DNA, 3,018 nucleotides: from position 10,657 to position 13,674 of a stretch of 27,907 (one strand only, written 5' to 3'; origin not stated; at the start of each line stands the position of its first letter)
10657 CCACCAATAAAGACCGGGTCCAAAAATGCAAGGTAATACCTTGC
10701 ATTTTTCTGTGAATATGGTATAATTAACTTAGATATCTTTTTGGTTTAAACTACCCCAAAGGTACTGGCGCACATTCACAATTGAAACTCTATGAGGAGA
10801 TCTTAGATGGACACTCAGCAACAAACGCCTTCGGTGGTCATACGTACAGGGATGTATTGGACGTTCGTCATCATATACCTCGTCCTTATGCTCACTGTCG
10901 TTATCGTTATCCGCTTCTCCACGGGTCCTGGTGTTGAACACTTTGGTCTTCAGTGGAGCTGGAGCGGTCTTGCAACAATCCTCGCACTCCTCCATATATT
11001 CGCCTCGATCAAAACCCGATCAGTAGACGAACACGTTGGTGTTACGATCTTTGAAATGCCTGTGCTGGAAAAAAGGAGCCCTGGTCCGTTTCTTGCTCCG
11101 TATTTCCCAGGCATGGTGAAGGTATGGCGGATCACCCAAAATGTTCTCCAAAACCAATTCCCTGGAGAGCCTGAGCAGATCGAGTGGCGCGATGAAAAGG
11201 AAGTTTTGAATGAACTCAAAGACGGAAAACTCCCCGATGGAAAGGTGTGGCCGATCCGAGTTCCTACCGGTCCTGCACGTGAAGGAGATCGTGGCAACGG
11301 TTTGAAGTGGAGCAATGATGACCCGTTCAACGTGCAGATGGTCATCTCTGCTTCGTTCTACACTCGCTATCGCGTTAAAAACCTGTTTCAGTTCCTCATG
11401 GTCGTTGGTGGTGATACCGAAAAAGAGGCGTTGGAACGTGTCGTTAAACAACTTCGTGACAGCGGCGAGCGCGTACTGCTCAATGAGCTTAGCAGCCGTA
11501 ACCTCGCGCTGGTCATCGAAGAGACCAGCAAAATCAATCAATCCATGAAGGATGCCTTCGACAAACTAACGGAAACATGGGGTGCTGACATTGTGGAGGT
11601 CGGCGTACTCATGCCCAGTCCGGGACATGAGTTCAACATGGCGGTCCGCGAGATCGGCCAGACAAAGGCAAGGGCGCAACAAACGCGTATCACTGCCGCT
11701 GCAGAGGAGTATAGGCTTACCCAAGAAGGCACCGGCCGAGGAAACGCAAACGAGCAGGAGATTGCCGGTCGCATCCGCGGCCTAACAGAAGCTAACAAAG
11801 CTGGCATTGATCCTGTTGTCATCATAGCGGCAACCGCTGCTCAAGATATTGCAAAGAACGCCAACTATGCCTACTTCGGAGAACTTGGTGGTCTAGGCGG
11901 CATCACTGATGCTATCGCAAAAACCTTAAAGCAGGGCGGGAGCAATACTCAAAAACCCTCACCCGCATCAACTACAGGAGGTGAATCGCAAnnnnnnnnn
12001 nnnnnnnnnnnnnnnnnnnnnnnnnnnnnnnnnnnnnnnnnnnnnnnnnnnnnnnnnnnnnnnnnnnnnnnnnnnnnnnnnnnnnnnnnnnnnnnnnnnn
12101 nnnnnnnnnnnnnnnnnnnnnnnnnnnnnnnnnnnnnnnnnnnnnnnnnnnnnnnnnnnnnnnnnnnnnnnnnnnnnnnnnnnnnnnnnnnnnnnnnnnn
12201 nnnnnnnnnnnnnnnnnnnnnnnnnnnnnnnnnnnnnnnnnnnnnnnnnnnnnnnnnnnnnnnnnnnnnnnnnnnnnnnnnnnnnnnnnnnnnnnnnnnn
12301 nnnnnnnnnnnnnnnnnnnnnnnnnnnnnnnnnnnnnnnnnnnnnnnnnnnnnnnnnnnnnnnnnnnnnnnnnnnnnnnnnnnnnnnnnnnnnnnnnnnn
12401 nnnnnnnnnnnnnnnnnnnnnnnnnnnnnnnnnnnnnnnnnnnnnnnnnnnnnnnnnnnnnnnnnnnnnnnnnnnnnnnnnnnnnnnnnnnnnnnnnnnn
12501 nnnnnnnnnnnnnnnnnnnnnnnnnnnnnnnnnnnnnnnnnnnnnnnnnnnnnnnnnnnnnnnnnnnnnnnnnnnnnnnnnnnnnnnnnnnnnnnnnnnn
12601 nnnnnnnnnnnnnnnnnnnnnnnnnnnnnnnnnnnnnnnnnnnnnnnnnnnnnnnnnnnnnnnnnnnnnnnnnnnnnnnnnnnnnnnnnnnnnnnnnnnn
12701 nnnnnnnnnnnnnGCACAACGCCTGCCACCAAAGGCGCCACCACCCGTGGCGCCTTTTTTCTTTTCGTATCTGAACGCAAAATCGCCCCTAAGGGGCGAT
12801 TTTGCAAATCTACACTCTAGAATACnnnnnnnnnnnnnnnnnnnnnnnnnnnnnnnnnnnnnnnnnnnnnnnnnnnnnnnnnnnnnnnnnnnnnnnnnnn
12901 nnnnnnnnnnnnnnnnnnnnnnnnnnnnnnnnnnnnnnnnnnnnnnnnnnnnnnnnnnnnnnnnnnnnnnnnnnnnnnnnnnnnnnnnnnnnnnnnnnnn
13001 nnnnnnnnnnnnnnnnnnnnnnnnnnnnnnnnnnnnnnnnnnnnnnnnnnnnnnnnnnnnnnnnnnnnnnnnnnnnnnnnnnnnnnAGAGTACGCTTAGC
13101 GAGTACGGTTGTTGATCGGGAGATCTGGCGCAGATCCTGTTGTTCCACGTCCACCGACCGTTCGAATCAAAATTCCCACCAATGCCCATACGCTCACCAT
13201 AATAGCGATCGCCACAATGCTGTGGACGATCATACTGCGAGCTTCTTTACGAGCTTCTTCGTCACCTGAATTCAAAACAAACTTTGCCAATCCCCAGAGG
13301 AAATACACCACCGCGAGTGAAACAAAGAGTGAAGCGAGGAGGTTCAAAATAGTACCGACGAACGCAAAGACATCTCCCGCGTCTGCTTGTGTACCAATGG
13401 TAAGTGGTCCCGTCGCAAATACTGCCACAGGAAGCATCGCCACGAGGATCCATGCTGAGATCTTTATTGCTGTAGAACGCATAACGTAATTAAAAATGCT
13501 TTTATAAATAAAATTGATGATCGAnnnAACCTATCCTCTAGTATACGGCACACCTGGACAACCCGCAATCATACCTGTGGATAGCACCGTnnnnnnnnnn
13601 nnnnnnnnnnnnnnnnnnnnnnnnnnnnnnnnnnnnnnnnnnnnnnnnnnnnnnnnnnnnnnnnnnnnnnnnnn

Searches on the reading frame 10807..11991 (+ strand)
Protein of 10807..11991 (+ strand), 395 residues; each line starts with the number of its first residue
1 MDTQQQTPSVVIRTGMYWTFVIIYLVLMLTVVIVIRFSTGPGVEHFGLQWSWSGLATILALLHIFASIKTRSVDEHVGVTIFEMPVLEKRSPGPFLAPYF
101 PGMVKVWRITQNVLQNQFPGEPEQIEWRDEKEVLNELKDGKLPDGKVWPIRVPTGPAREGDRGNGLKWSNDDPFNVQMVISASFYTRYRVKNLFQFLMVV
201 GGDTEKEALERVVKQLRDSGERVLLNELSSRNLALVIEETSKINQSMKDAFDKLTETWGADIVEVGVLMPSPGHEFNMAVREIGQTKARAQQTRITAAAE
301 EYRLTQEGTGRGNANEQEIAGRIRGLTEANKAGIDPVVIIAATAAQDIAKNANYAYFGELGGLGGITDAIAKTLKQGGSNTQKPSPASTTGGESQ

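Call 7: search_protein_families(library=pfam, proteins=[window:10807-11991:+], max_evalue=0.1)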
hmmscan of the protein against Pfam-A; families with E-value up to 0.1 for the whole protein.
window:10807-11991:+ (395 aa): 2 families
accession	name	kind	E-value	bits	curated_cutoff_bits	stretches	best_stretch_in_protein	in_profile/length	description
PF01145.31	Band_7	-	1.2e-07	32.3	23.6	1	177-300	57-175/176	SPFH domain / Band 7 family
PF13361.12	UvrD_C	-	0.00033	20.6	25.6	1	174-277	96-189/350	UvrD-like helicase C-terminal domain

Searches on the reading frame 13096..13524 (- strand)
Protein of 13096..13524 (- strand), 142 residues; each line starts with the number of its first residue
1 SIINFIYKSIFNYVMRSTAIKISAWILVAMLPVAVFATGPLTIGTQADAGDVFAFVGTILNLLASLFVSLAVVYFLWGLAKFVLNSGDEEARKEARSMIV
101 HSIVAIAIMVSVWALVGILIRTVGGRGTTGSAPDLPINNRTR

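Call 32: search_protein_families(library=pfam, proteins=[window:13096-13524:-], max_evalue=0.01)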
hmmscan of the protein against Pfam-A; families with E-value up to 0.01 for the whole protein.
window:13096-13524:- (142 aa): 1 family
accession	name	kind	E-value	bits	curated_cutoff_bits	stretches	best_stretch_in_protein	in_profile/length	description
PF18895.5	T4SS_pilin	-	2e-08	34.6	26.6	1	56-119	9-71/71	Type IV secretion system pilin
